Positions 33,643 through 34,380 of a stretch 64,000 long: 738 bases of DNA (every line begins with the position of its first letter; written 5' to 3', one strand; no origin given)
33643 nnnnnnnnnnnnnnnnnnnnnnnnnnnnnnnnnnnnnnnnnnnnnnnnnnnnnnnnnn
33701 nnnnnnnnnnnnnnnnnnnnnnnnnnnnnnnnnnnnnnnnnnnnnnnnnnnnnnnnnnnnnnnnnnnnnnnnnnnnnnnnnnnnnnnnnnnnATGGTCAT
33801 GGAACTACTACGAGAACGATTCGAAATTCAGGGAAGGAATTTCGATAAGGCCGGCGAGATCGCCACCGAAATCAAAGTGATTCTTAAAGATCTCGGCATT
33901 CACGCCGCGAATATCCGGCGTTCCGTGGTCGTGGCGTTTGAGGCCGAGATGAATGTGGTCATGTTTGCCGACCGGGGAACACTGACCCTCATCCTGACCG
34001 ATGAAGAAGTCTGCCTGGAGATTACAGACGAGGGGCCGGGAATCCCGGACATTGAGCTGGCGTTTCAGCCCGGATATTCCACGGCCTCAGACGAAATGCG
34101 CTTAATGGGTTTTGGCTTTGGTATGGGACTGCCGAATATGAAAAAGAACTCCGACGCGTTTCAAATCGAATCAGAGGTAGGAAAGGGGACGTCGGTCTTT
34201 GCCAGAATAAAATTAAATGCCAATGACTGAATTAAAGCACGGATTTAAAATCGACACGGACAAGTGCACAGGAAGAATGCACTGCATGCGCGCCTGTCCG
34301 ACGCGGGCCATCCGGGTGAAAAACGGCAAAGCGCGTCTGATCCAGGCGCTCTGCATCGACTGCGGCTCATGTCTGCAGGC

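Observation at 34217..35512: Short sensory-type [FeFe]-hydrogenase-like protein: L1 motif with a single cysteine and a C-terminal Cx2Cx4Cx16C cluster, flanked by kinase-like and DRTGG-like genes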

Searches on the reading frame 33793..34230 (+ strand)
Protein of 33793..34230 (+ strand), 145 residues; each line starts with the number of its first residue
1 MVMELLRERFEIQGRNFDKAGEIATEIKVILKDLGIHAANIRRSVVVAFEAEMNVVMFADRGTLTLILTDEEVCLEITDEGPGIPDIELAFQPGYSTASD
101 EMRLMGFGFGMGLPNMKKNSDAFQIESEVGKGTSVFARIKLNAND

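Call 3: search_protein_families(library=pfam, proteins=[window:33793-34230:+], max_evalue=0.01)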
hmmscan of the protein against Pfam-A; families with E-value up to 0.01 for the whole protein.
window:33793-34230:+ (145 aa): 2 families
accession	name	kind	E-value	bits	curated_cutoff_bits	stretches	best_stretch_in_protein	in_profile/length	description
PF02518.31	HATPase_c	-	1.9e-11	44.8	26.4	1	53-141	15-109/111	Histidine kinase-, DNA gyrase B-, and HSP90-like ATPase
PF13581.12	HATPase_c_2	-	7.5e-06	26.4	27.4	1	22-136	10-124/127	Histidine kinase-like ATPase domain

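Call 24: search_protein_families(library=ncbifam, proteins=[window:33793-34230:+], max_evalue=0.001)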
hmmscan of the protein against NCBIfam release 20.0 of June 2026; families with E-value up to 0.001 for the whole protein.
window:33793-34230:+ (145 aa): 5 families
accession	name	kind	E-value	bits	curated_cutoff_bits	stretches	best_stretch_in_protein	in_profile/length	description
TIGR01925.2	spIIAB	equivalog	2.7e-14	53.2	135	1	63-137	63-132/137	anti-sigma F factor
NF010076.0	PRK13557.1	subfamily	8.4e-06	24.5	631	1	46-135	298-388/540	histidine kinase famiy protein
NF008298.1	PRK11086.1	subfamily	1.1e-05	24.1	520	1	64-141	449-525/529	DcuS/MalK family sensor histidine kinase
NF045900.1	HisKinCpxALeg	equivalog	0.00018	20.4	800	1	65-140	370-448/451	two-component system sensor histidine kinase CpxA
NF041045.1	RsbA_anti_sig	subfamily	0.00063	19.1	210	1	23-135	194-298/303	anti-sigma factor RsbA family regulatory protein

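Call 46: search_solved_structures(query=window:33793-34230:+, max_evalue=1, show_alignments=2)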
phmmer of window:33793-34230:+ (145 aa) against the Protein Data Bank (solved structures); distinct sequences matched with E-value up to 1: 42.
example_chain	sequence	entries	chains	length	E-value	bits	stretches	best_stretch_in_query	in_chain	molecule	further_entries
1til_A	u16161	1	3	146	5.5e-09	39.2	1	63-138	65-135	Anti-sigma F factor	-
1l0o_A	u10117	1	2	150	6.2e-09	39.1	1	63-138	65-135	Anti-sigma F factor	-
1th8_A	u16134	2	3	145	7.2e-09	38.9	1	63-138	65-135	Anti-sigma F factor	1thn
1tid_A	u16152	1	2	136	7.7e-09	38.8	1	63-137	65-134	Anti-sigma F factor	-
8sbm_A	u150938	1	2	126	5.3e-05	26.3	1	7-86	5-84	GAF domain-containing protein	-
3zxo_A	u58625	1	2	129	6.8e-05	26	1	6-86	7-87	REDOX SENSOR HISTIDINE KINASE RESPONSE REGULATOR DEVS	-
8c5v_A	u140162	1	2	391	0.0035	20.5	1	89-137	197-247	Chemotaxis protein CheA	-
1i58_A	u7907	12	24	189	0.0067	19.6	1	87-141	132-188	CHEMOTAXIS PROTEIN CHEA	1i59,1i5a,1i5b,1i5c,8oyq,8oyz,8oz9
1i5d_A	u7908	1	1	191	0.0072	19.4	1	87-141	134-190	CHEMOTAXIS PROTEIN CHEA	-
4i5s_A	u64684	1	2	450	0.0089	19.1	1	61-134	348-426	Putative histidine kinase CovS; VicK-like protein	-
6mi6_A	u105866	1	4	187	0.0098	19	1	87-140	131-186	Chemotaxis protein CheA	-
6s1k_A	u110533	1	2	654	0.011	18.9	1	89-137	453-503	Chemotaxis protein CheA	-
4xiv_A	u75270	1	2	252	0.015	18.4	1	87-141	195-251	Chemotaxis protein CheA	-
2ch4_A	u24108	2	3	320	0.02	18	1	87-141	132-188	CHEMOTAXIS PROTEIN CHEA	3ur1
9qq6_A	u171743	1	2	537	0.024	17.7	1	71-133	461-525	histidine kinase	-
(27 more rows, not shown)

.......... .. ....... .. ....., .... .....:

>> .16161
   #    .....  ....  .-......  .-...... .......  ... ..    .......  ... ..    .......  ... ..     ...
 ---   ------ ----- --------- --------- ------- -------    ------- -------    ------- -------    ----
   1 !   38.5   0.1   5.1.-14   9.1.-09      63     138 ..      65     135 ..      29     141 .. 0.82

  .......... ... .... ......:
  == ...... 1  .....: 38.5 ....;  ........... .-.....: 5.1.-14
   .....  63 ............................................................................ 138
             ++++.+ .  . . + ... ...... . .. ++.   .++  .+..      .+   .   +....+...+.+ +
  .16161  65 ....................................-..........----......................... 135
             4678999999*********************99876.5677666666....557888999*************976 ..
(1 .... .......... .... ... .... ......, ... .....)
